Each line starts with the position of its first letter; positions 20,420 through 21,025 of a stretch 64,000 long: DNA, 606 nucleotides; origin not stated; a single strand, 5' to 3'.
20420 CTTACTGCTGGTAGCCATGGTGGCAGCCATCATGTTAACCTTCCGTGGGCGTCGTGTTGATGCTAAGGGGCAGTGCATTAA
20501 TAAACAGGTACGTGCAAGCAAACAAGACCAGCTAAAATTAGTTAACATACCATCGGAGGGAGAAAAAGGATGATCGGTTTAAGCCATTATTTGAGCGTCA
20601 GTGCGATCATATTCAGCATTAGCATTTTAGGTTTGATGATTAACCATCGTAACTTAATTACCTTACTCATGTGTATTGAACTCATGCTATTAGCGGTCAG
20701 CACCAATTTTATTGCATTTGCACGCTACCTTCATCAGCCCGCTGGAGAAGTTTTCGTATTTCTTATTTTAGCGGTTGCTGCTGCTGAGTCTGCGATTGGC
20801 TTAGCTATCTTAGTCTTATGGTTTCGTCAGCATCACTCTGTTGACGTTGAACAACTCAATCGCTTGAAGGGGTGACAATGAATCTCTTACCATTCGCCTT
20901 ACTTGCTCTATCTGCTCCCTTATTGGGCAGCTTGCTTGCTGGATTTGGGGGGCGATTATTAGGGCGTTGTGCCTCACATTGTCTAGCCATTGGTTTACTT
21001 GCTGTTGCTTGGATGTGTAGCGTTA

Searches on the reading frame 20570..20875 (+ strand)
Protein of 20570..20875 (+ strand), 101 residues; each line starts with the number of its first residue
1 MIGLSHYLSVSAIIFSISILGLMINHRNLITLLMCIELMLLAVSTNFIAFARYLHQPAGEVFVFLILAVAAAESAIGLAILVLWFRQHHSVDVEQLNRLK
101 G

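Call 73: find_encoding_contigs(protein=window:20570-20875:+, flank=10000, max_places=6)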
Protein window:20570-20875:+ (101 aa): no gene with exactly this product is on record in the collection.
